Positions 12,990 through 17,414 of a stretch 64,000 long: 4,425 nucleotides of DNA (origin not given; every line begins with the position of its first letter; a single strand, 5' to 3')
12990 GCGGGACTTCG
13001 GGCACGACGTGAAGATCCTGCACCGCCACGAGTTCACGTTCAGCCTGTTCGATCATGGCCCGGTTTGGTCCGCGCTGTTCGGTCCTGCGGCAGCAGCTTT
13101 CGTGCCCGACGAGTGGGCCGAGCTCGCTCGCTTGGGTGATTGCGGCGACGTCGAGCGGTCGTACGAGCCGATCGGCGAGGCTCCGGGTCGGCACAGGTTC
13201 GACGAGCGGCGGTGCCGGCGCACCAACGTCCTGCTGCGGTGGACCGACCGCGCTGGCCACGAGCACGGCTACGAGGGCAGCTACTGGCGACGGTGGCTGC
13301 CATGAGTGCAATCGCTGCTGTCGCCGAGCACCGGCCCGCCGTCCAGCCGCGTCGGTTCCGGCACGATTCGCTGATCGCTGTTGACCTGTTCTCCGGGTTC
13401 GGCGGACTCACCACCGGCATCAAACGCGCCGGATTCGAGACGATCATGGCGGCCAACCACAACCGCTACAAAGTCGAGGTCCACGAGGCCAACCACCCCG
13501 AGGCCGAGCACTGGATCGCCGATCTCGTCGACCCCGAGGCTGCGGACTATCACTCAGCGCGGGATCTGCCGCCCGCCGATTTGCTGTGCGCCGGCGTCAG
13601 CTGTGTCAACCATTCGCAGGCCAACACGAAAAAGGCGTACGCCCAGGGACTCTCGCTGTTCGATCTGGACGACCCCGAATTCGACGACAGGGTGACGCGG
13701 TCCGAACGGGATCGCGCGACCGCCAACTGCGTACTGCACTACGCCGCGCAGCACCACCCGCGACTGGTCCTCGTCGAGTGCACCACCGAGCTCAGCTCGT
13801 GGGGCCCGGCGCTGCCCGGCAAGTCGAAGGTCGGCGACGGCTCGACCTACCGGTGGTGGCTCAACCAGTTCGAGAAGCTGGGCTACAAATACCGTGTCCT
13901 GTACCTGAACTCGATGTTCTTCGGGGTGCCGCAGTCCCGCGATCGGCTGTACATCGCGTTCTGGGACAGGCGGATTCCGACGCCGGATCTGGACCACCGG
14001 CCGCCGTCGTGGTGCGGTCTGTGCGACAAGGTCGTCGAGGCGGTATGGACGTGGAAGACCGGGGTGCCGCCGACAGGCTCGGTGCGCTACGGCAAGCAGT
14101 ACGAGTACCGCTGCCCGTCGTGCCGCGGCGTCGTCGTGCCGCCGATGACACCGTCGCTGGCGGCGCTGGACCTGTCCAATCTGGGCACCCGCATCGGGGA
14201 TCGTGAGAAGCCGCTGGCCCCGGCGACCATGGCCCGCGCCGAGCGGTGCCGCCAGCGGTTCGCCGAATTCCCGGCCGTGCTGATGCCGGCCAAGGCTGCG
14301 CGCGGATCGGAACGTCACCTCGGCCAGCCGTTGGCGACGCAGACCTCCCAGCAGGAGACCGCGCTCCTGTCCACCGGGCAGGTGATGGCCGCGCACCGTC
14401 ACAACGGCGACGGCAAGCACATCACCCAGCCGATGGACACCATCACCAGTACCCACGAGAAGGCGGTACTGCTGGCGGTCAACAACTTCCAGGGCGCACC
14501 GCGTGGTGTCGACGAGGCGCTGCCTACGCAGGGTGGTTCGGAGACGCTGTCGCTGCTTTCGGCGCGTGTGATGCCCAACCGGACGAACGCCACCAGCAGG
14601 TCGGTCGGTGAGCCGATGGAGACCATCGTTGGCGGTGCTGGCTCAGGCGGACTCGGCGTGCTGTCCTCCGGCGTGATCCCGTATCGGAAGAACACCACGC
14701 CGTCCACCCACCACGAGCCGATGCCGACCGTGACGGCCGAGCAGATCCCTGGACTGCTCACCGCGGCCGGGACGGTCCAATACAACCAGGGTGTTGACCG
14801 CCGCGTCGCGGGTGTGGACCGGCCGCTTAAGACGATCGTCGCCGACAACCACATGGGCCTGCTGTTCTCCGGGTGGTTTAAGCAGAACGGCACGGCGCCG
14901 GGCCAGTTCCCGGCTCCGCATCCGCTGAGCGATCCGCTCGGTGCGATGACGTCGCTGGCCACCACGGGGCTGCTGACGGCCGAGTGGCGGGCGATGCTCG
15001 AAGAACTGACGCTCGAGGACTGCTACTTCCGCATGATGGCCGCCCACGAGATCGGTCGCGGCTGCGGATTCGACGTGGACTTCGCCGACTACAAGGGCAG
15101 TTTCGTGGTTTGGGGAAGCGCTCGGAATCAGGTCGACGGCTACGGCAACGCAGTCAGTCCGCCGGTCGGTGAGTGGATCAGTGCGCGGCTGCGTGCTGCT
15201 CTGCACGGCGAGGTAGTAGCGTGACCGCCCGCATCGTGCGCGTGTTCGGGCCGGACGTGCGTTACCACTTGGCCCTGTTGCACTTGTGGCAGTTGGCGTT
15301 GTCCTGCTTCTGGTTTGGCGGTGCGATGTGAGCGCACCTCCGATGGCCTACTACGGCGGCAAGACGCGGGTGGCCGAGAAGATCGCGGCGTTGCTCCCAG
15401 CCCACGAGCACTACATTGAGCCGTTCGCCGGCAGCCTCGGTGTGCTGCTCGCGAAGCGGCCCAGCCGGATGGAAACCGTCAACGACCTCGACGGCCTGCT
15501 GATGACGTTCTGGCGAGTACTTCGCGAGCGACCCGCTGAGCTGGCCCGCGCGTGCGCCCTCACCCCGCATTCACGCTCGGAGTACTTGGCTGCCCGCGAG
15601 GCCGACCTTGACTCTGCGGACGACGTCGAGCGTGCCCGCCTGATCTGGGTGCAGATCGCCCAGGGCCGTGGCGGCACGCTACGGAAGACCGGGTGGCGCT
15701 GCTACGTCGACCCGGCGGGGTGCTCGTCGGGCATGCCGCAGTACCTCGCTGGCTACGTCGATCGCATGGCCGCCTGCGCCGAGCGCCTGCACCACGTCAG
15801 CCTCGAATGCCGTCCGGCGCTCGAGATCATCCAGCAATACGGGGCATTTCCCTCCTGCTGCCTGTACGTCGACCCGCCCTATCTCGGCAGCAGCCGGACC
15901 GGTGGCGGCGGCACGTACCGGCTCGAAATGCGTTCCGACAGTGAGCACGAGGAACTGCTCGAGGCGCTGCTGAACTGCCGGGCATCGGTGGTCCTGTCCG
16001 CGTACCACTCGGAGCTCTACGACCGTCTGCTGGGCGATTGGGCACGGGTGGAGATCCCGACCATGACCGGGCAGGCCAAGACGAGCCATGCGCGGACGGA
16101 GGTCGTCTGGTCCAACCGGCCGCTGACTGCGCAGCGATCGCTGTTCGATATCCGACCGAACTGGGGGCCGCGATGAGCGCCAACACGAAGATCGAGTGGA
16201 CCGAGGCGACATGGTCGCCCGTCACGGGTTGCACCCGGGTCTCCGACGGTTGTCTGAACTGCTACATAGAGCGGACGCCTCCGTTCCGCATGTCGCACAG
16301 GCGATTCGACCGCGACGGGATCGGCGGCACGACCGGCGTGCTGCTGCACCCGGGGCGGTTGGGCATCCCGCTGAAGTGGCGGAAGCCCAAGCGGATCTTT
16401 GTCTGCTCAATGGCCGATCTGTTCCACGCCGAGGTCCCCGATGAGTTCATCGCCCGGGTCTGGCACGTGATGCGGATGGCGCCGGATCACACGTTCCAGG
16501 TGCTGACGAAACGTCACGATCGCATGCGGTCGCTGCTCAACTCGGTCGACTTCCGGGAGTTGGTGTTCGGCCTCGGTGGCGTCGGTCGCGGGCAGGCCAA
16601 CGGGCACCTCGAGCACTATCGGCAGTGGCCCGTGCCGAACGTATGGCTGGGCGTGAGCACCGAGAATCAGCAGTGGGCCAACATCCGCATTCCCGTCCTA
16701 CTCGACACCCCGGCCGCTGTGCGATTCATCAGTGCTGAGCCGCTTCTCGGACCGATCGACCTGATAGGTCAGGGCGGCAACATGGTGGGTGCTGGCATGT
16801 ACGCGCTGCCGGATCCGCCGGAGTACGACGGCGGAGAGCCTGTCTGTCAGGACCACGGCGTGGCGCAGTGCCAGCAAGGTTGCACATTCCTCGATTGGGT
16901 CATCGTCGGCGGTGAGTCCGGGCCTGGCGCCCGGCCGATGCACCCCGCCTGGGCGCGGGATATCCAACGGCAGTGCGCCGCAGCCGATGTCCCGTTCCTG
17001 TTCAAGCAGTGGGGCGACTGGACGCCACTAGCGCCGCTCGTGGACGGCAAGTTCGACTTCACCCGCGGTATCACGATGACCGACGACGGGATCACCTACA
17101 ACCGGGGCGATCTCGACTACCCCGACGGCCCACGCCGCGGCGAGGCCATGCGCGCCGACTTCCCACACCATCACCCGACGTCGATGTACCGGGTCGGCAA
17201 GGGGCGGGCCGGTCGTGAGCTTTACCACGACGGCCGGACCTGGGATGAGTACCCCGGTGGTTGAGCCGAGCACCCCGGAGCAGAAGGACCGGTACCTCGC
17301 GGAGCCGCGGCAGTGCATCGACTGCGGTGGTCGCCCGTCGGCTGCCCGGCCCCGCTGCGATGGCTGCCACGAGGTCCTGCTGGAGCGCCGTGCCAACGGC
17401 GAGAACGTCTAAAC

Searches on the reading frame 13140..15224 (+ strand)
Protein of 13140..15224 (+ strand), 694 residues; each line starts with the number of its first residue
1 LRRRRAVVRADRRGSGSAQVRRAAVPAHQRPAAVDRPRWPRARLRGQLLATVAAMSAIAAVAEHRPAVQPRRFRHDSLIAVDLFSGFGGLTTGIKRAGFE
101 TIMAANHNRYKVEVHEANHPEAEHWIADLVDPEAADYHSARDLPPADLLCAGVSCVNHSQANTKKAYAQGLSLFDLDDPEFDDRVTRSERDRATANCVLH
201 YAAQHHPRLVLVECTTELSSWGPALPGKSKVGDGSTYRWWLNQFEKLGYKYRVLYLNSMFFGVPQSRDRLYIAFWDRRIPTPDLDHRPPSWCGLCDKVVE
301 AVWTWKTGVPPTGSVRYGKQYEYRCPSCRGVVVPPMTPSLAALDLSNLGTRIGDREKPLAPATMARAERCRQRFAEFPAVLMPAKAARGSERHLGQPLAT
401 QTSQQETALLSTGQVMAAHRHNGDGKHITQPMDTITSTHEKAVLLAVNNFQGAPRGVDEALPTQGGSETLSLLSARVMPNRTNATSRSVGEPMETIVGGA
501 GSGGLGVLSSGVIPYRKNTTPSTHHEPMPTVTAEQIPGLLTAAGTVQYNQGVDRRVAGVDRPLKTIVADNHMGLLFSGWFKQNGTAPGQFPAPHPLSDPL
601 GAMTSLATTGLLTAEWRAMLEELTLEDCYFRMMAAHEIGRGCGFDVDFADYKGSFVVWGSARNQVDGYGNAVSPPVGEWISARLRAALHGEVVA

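Call 56: search_protein_families(library=pfam, proteins=[window:13140-15224:+], max_evalue=0.001)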
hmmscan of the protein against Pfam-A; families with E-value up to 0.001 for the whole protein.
window:13140-15224:+ (694 aa): 1 family
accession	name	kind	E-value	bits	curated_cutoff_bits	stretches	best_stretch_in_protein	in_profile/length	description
PF00145.23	DNA_methylase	-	1.6e-20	74.2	22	2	81-168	4-84/324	C-5 cytosine-specific DNA methylase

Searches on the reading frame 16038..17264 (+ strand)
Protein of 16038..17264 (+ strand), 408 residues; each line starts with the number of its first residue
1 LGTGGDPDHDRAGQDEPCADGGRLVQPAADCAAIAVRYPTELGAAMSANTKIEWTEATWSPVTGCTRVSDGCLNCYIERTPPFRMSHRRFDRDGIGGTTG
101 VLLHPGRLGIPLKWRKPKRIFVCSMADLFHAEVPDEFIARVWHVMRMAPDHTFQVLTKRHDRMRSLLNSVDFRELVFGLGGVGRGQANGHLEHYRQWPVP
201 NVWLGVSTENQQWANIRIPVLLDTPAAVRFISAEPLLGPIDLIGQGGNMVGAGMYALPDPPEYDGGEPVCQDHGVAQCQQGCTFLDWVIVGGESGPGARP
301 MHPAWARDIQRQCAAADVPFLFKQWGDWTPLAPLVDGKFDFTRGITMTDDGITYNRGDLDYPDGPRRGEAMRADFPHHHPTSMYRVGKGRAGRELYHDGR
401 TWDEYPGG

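Call 56: search_protein_families(library=pfam, proteins=[window:16038-17264:+], max_evalue=0.001)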
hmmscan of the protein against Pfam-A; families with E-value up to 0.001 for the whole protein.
window:16038-17264:+ (408 aa): 1 family
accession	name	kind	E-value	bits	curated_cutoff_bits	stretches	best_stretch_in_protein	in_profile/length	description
PF07505.17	DUF5131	-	9.6e-91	304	28.9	1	49-406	1-243/243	Protein of unknown function (DUF5131)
